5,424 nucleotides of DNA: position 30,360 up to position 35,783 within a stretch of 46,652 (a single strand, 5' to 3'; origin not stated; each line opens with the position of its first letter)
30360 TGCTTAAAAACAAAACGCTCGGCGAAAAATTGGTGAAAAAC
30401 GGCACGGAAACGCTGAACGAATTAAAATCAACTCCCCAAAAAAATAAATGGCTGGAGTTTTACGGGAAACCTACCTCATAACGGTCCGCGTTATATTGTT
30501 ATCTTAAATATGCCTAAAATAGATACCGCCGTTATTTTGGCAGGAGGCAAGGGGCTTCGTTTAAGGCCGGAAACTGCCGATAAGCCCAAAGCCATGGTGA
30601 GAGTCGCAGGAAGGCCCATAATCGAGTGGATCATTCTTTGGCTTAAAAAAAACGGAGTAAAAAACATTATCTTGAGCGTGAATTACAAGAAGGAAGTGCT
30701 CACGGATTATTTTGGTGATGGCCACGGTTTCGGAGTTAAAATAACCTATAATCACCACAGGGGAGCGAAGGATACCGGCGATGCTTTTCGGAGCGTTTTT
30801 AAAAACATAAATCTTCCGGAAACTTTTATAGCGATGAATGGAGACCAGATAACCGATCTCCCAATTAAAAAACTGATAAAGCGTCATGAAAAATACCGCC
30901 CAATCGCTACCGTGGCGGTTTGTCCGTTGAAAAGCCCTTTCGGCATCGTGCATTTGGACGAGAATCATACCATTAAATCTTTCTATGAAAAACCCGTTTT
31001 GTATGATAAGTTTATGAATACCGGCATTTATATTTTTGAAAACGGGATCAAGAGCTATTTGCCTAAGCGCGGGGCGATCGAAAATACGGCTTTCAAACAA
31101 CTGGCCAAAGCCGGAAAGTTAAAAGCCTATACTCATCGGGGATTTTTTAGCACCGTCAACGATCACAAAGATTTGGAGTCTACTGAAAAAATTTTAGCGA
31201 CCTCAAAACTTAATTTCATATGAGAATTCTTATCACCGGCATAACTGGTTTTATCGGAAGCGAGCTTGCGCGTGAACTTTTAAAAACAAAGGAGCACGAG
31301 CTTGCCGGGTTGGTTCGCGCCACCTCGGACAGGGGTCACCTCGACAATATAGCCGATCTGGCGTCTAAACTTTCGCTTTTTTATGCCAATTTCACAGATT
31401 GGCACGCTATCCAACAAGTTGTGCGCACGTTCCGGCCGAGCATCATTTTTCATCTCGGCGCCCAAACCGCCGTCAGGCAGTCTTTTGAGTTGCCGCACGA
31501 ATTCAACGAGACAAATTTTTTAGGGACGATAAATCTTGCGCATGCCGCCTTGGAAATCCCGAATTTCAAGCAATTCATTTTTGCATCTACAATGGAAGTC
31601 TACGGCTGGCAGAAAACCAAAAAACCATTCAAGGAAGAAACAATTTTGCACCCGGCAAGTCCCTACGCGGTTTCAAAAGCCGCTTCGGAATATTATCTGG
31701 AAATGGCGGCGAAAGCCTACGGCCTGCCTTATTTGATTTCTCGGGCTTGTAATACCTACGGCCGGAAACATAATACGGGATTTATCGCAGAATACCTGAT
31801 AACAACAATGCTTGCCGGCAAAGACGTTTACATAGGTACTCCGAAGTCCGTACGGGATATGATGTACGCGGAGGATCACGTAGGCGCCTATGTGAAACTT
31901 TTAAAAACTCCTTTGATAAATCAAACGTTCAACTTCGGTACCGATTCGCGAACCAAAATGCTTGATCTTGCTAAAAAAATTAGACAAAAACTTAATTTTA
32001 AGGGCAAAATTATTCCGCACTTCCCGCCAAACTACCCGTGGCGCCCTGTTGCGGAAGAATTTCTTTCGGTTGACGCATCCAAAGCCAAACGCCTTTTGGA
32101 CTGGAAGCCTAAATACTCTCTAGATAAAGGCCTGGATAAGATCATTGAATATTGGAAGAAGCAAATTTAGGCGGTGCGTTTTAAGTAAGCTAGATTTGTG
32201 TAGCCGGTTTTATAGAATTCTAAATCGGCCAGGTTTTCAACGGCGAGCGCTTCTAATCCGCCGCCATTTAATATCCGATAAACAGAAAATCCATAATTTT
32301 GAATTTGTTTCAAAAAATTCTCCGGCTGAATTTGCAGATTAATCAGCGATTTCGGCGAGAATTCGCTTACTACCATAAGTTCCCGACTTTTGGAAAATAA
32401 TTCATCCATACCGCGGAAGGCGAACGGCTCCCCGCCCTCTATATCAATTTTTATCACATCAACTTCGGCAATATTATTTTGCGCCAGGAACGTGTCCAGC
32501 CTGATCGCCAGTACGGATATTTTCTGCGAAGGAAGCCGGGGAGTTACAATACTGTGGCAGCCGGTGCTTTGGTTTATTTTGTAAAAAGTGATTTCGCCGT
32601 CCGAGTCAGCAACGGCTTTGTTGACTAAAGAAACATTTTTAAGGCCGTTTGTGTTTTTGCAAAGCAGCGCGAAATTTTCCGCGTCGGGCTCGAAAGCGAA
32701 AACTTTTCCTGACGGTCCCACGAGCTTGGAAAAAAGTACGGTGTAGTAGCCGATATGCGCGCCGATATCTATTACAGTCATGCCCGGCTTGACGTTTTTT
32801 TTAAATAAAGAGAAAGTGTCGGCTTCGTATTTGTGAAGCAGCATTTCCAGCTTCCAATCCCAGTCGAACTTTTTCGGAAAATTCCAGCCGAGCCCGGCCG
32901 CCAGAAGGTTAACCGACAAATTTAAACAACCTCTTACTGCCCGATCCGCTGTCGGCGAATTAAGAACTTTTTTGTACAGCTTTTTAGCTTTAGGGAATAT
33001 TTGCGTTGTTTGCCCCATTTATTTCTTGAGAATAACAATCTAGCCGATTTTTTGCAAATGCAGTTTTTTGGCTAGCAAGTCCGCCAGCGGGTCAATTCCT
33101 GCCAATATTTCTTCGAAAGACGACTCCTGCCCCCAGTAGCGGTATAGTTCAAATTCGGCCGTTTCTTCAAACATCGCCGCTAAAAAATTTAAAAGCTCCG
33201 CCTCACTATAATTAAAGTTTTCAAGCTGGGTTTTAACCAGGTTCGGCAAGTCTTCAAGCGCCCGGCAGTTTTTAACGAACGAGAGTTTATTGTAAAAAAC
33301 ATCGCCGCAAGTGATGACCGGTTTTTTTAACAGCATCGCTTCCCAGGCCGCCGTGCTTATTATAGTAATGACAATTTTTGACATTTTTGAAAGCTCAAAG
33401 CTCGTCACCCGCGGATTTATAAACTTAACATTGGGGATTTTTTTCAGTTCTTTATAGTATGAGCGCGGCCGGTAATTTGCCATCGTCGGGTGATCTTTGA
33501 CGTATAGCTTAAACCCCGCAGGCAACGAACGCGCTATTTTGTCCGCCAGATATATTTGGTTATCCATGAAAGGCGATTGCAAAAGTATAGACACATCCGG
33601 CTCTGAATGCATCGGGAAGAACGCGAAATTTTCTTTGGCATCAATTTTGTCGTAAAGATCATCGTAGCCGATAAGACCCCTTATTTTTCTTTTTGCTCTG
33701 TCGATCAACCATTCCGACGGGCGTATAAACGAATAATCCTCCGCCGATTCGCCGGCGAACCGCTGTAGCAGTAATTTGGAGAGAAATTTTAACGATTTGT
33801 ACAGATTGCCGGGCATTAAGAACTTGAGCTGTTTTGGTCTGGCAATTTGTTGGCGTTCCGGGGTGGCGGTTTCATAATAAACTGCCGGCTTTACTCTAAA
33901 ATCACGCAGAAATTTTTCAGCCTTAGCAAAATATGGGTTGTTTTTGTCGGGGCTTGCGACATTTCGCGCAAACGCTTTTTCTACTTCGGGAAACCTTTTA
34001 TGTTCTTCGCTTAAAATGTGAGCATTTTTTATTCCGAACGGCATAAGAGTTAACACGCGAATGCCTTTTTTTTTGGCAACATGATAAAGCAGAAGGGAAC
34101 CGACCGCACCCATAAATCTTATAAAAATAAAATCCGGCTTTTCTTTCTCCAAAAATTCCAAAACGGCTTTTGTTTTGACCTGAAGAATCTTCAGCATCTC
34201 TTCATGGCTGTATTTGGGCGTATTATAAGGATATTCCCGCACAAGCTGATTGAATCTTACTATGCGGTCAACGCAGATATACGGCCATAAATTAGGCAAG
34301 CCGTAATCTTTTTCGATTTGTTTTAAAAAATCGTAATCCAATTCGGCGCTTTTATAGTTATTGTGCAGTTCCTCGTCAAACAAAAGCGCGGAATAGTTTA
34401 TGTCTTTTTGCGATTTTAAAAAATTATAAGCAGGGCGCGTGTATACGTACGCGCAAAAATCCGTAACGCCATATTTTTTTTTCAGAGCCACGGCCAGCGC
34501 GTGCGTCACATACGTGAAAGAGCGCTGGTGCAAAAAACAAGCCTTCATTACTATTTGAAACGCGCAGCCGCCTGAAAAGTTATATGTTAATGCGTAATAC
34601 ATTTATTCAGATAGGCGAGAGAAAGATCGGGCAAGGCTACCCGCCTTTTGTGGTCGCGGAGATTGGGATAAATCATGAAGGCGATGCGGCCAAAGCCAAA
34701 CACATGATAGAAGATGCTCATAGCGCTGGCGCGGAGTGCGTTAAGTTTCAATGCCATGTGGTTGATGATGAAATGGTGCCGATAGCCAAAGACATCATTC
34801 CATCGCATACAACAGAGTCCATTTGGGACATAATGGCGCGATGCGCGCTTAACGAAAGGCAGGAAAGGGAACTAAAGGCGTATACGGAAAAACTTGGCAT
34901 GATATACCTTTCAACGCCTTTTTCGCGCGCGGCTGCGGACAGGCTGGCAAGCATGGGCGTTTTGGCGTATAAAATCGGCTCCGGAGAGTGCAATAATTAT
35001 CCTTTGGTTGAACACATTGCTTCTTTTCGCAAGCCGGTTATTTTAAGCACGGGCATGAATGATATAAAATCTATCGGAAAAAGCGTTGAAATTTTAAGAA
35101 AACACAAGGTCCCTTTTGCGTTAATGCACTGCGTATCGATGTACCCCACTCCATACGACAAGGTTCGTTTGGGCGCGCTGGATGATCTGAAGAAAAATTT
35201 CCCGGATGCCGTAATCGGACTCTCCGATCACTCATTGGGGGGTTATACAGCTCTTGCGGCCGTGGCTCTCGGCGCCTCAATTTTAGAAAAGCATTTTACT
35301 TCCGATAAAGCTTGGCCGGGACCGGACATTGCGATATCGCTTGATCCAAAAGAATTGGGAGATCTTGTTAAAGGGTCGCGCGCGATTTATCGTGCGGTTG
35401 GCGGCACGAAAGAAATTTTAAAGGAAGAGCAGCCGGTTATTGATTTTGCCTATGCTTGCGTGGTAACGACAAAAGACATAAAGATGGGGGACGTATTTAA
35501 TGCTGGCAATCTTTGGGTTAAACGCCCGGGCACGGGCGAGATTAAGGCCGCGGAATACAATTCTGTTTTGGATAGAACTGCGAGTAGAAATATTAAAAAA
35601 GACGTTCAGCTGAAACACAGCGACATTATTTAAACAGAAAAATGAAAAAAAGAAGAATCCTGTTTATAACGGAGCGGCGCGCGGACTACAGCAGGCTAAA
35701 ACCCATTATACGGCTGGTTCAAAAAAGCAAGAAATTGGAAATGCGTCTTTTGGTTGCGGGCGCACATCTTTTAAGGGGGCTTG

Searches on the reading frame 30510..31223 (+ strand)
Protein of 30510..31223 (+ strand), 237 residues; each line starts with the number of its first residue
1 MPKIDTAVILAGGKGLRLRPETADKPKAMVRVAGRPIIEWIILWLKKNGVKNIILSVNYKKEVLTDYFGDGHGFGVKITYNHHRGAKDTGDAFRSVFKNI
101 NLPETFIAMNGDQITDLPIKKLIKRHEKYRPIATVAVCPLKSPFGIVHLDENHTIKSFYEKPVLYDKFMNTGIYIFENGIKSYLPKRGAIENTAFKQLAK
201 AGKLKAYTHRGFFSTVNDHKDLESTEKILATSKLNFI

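Call 11: search_protein_families(library=pfam, proteins=[window:30510-31223:+], max_evalue=0.0001)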
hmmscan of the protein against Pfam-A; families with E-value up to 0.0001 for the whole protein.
window:30510-31223:+ (237 aa): 2 families
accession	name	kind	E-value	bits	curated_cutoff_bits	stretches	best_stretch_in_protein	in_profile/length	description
PF00483.29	NTP_transferase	-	5.6e-32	111.7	21.2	1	7-185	2-189/245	Nucleotidyl transferase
PF12804.13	NTP_transf_3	-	9.5e-11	42.6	27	1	7-131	1-116/160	MobA-like NTP transferase domain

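Call 20: search_protein_families(library=ncbifam, proteins=[window:30510-31223:+], max_evalue=1e-10)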
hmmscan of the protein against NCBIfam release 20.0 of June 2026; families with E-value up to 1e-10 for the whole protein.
window:30510-31223:+ (237 aa): 18 families
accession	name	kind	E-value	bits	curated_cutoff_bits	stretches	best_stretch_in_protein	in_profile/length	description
TIGR03992.1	Arch_glmU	subfamily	4.3e-37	127.9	292.1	1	6-219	2-217/393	bifunctional sugar-1-phosphate nucleotidylyltransferase/acetyltransferase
NF052502.1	man1P_GTase_Rv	exception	3.6e-35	121.5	440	1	7-211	3-212/352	mannose-1-phosphate guanylyltransferase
NF049965.1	GlMnHpPGnyltfHddC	equivalog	1.1e-31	110.2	300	1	6-182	2-173/221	D-glycero-D-manno-heptose 1-phosphate guanosyltransferase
TIGR02623.1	G1P_cyt_trans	equivalog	3.1e-31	108.7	300.25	2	86-229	103-245/255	glucose-1-phosphate cytidylyltransferase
NF041313.1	UDPGP_AglF_Halo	equivalog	7.2e-30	104.2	400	1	7-227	3-232/234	UTP--glucose-1-phosphate uridylyltransferase AglF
NF045761.1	NAMPUrTaseMurU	equivalog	2e-25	90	250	1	7-226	3-224/226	N-acetylmuramate alpha-1-phosphate uridylyltransferase MurU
TIGR01208.1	rmlA_long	equivalog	9.2e-24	84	320.25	1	7-184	2-182/353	glucose-1-phosphate thymidylyltransferase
NF041173.1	Sug_nt_acttase_Thmprot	equivalog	3.6e-19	69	600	1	7-221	3-219/405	bifunctional sugar-1-phosphate nucleotidylyltransferase/acetyltransferase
TIGR02091.1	glgC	equivalog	3.8e-15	55.8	424.9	1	7-179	3-201/364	glucose-1-phosphate adenylyltransferase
NF003670.0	PRK05293.1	equivalog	1.4e-14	53.8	470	1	7-188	7-209/382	glucose-1-phosphate adenylyltransferase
TIGR01207.1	rmlA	equivalog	1.6e-14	53.7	360.65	1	8-183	3-182/286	glucose-1-phosphate thymidylyltransferase RfbA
NF010935.0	PRK14355.1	equivalog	7.8e-13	47.8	718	1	6-177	5-179/459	bifunctional UDP-N-acetylglucosamine diphosphorylase/glucosamine-1-phosphate N-acetyltransferase GlmU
TIGR01173.1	glmU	equivalog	2.1e-12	46.7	366.85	1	7-185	3-182/452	bifunctional UDP-N-acetylglucosamine diphosphorylase/glucosamine-1-phosphate N-acetyltransferase GlmU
NF001947.0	PRK00725.1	subfamily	2.7e-12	46.2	470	1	6-169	18-200/426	glucose-1-phosphate adenylyltransferase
NF002023.0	PRK00844.1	subfamily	4.8e-12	45.4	458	1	7-163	9-182/408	glucose-1-phosphate adenylyltransferase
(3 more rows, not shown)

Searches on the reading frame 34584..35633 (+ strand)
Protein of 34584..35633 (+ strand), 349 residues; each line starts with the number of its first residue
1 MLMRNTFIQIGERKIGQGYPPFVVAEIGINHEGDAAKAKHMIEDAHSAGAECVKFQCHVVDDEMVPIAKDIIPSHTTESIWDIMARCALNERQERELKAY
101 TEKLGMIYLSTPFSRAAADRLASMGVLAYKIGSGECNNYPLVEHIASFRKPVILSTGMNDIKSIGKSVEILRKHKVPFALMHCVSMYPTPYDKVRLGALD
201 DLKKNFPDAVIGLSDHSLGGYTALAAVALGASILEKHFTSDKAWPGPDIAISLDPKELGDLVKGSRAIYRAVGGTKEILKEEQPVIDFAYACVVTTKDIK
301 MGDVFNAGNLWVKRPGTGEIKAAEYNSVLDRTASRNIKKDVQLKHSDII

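Call 4: search_protein_families(library=pfam, proteins=[window:34584-35633:+], max_evalue=0.01)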
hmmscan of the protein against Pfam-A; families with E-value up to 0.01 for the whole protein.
window:34584-35633:+ (349 aa): 2 families
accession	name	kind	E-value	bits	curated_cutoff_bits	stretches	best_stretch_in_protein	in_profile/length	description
PF03102.20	NeuB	-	1.9e-74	250.6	22.1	1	41-275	1-239/241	NeuB family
PF08666.17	SAF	-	9.5e-07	29.7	21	1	292-348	3-62/63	SAF domain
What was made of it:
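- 34584..35633 (+): Nonulosonate synthase of the Neu5Ac-synthase type. PF03102 (call 4).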

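Call 5: search_protein_families(library=ncbifam, proteins=[window:34584-35633:+], max_evalue=0.01)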
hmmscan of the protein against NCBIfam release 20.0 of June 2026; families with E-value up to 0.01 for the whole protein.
window:34584-35633:+ (349 aa): 3 families
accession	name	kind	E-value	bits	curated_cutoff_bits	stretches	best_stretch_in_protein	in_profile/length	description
TIGR03569.1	NeuB_NnaB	equivalog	1.1e-111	373.1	399.65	1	21-343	1-329/329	N-acetylneuraminate synthase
TIGR03586.1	PseI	equivalog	2.4e-68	230.8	340.25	1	20-340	1-324/327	pseudaminic acid synthase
NF006421.0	PRK08673.1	subfamily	0.0026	17.1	335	0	128-159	180-211/338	3-deoxy-7-phosphoheptulonate synthase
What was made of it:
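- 34584..35633 (+): TIGR03569, 373 bits (call 5).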

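Call 56: search_solved_structures(query=window:34584-35633:+, max_evalue=1e-10)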
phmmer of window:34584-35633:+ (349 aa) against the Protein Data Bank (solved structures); distinct sequences matched with E-value up to 1e-10: 8.
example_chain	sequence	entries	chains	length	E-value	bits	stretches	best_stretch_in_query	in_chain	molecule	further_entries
1xuu_A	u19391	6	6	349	6.1e-122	410.3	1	4-348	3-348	polysialic acid capsule biosynthesis protein SiaC | N-acetylneuraminate synthase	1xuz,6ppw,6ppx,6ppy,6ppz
4ipj_A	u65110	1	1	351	1.4e-121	409.2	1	4-348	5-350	Polysialic acid capsule biosynthesis protein SiaC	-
4ipi_A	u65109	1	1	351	3.5e-121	407.8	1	4-348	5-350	Polysialic acid capsule biosynthesis protein SiaC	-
2wqp_A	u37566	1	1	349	1.5e-120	405.7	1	4-348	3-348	POLYSIALIC ACID CAPSULE BIOSYNTHESIS PROTEIN SIAC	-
1vli_A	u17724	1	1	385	1.5e-45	159.1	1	8-317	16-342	Spore coat polysaccharide biosynthesis protein spsE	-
6ncs_A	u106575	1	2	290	7.1e-39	137.2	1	8-288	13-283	N-acetylneuraminic acid (Sialic acid) synthetase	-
8h2c_A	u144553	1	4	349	2e-38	135.8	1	20-347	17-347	Pseudaminic acid synthase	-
3g8r_A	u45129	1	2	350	2.8e-20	76.1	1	89-347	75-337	Probable spore coat polysaccharide biosynthesis protein E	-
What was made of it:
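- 34584..35633 (+): N. meningitidis SiaC 1xuu, 410 bits, E 6e-122 (call 56).
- The window operon has a Neu5Ac-type NeuB (call 56) and no aminotransferase within the operon.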
